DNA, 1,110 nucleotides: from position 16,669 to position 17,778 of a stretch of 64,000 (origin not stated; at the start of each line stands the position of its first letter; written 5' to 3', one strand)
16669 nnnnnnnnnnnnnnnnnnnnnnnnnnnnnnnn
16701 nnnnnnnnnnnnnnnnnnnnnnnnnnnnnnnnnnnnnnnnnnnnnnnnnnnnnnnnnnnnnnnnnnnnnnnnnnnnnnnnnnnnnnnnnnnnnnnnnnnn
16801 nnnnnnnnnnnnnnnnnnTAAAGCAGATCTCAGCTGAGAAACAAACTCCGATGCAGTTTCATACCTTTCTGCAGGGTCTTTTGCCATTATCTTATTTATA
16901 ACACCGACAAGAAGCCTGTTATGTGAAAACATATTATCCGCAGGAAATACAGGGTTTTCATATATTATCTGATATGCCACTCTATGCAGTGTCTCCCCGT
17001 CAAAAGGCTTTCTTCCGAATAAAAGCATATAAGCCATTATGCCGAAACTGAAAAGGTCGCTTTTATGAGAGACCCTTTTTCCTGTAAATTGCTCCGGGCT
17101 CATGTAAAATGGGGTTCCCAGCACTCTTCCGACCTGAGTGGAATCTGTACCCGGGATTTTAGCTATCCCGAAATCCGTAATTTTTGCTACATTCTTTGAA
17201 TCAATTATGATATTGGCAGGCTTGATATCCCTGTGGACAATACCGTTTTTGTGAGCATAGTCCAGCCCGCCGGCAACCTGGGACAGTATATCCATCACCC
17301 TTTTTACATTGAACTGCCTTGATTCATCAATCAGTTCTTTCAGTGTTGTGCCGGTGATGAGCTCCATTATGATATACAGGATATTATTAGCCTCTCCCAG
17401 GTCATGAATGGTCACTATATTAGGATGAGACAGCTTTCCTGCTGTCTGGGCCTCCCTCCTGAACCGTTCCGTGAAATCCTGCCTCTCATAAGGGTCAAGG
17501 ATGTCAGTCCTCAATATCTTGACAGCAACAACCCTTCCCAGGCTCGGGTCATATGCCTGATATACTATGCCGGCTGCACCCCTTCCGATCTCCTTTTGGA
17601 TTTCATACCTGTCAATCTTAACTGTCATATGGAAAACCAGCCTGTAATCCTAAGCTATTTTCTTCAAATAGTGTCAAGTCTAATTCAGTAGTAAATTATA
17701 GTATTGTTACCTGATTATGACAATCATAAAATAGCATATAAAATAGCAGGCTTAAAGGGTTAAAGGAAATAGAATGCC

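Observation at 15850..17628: Kinase-pseudokinase tandem protein directly upstream of the triplet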

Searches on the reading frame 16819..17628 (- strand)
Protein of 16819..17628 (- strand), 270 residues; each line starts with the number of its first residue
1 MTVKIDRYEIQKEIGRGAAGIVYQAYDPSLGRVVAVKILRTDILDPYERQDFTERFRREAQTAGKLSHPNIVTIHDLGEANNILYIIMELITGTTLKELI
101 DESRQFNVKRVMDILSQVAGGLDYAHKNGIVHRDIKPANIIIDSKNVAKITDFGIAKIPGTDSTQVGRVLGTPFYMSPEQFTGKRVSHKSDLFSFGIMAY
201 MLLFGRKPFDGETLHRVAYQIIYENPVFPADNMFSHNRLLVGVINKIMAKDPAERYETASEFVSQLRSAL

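Call 94: search_solved_structures(query=window:16819-17628:-, max_evalue=1e-40, show_alignments=3)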
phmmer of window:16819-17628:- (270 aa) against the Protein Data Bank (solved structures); distinct sequences matched with E-value up to 1e-40: 19.
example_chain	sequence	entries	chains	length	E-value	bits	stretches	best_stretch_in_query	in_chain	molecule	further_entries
6b2p_A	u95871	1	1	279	2.1e-57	197.7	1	6-265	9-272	Serine/threonine-protein kinase PknB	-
5u94_A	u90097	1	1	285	2.2e-57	197.5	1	6-265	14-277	Serine/threonine-protein kinase PknB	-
1o6y_A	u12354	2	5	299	2.7e-57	197.3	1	6-265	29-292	SERINE/THREONINE-PROTEIN KINASE PKNB | Probable serine/threonine-protein kinase pknB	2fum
1mru_A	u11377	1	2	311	3e-57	197.1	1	6-265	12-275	Probable serine/threonine-protein kinase pknB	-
6i2p_A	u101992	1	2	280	2e-56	194.4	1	6-265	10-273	Serine/threonine-protein kinase PknB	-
3f69_A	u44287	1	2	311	2.1e-56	194.4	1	6-265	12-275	Serine/threonine-protein kinase pknB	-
3f61_A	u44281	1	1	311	2.1e-56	194.4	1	6-265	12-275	Serine/threonine-protein kinase pknB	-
3ori_A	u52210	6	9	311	3.9e-56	193.5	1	6-265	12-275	Serine/threonine protein kinase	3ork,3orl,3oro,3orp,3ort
3orm_A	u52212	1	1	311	4e-56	193.5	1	6-265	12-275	Serine/threonine protein kinase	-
4ow8_A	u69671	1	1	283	1.4e-50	175.3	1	6-264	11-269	Serine/threonine-protein kinase PknA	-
9tmq_A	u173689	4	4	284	1.4e-50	175.3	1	6-264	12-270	Serine/threonine-protein kinase PknA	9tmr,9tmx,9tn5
6b2q_A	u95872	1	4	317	2e-50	174.8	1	6-264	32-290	Serine/threonine-protein kinase PknA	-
4x3f_A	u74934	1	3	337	2.5e-50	174.5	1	6-264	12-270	Serine/threonine-protein kinase PknA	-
9ymt_A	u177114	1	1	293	6.3e-50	173.1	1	6-269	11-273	Serine/Threonine Kinase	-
4eqm_A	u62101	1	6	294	6.4e-50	173.1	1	6-269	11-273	Protein kinase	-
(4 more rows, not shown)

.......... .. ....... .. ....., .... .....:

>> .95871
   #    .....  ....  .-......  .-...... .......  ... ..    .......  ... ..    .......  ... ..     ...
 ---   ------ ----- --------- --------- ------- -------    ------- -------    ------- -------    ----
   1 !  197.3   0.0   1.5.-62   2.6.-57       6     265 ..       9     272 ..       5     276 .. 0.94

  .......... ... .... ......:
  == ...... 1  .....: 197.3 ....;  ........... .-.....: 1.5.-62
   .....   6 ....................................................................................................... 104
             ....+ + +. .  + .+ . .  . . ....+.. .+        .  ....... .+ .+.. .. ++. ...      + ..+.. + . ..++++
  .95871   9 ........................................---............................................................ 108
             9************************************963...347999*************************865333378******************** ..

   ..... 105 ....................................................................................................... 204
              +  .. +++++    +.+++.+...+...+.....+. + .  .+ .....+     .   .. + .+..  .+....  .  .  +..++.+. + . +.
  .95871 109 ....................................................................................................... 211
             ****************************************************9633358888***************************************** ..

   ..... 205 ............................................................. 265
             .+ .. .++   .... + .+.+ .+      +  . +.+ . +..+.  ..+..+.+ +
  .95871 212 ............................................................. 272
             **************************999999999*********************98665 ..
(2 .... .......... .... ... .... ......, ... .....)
